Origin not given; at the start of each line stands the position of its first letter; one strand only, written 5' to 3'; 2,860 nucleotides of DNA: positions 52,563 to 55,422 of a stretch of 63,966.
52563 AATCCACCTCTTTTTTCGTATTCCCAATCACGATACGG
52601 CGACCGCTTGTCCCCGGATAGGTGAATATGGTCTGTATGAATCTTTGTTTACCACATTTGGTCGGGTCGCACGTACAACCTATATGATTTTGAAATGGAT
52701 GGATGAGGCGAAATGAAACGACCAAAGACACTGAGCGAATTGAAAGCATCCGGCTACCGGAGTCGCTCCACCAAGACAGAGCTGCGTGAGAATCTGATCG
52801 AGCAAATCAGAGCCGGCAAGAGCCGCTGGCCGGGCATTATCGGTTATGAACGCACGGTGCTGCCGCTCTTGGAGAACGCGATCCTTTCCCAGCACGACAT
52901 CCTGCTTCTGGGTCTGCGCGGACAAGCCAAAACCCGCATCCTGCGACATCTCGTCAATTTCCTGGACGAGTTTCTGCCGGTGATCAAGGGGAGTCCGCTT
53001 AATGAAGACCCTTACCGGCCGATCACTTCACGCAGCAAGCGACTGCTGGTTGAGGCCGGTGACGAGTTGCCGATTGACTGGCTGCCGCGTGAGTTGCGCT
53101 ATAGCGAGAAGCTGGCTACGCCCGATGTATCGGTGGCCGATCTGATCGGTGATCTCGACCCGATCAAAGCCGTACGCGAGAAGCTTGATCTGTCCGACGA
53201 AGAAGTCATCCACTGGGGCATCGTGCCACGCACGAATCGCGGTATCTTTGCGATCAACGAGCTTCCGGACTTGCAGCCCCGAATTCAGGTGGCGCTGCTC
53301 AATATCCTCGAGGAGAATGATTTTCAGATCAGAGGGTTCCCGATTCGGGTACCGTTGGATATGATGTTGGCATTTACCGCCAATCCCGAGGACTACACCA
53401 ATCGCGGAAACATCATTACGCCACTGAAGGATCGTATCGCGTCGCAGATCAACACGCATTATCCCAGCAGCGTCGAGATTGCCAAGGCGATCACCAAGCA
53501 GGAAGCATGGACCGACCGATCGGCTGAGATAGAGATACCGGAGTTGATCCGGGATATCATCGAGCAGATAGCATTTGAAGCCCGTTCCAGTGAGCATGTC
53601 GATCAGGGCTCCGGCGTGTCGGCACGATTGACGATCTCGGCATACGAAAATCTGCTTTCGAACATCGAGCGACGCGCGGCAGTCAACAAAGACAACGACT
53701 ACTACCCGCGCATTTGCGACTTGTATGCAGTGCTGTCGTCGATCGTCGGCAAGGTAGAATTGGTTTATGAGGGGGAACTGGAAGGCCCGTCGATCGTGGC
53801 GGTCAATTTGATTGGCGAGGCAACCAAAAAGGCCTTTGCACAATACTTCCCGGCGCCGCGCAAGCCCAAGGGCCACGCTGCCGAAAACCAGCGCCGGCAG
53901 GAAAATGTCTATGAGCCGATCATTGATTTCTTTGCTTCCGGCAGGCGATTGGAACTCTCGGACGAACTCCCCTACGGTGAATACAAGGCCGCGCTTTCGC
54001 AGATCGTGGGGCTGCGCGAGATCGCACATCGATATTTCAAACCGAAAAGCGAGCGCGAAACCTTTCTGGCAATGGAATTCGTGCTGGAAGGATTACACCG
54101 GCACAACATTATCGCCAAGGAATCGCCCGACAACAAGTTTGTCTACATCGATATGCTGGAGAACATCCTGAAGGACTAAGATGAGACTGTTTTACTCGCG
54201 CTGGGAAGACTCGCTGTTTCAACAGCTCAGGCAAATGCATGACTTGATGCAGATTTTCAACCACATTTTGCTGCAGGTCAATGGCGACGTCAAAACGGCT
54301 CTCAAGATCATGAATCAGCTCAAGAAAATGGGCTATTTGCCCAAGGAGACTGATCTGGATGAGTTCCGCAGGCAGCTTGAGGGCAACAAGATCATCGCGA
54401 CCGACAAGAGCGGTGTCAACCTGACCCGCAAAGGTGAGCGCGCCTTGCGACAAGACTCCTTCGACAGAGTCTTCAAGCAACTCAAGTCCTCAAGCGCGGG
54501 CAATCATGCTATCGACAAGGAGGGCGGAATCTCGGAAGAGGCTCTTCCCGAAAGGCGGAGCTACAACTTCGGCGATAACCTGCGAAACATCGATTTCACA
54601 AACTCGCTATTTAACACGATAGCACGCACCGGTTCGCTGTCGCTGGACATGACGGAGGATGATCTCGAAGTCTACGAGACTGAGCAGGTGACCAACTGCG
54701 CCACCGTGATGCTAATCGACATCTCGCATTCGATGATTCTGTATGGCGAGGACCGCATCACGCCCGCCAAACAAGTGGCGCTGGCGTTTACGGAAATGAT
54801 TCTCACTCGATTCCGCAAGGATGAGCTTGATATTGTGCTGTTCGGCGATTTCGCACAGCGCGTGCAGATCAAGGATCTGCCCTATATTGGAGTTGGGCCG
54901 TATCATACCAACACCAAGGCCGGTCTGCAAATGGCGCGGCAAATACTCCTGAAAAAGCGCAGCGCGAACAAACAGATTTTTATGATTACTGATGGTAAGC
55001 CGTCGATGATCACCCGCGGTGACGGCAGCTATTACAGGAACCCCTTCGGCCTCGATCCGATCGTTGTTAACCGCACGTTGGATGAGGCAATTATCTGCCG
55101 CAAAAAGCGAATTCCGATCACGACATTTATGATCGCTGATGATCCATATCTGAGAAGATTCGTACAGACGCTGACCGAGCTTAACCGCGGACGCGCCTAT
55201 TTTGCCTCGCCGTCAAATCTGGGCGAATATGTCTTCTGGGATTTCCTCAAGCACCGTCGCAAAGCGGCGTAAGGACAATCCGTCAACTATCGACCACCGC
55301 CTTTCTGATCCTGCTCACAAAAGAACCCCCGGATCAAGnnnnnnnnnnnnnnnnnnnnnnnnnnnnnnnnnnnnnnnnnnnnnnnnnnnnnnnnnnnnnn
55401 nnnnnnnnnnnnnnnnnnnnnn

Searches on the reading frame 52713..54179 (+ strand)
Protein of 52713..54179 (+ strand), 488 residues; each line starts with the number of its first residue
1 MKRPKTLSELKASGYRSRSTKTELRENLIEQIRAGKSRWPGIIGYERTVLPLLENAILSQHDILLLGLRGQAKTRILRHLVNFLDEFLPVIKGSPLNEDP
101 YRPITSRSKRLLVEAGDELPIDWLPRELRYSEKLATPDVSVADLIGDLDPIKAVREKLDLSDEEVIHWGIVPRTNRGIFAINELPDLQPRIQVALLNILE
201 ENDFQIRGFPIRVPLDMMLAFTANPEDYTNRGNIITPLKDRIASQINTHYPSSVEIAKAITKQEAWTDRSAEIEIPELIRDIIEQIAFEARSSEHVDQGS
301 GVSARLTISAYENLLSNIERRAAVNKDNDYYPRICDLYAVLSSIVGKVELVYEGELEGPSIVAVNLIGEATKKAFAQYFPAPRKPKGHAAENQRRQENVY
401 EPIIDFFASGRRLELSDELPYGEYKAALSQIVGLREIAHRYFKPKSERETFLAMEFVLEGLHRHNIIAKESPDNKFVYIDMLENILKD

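Call 45: search_protein_families(library=pfam, proteins=[window:52713-54179:+], max_evalue=0.001)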
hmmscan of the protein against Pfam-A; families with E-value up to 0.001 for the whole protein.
window:52713-54179:+ (488 aa): 1 family
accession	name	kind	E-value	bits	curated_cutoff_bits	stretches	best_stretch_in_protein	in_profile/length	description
PF07728.20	AAA_5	-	2.5e-06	28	22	0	130-241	28-138/139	AAA domain (dynein-related subfamily)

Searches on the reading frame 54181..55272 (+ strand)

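Call 45: search_protein_families(library=pfam, proteins=[window:54181-55272:+], max_evalue=0.001)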
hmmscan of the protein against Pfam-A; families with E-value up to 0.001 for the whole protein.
window:54181-55272:+ (363 aa): 1 family
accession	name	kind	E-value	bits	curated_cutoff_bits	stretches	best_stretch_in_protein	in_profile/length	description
PF13519.12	VWA_2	-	1.8e-08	35.4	27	1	175-273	1-107/107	von Willebrand factor type A domain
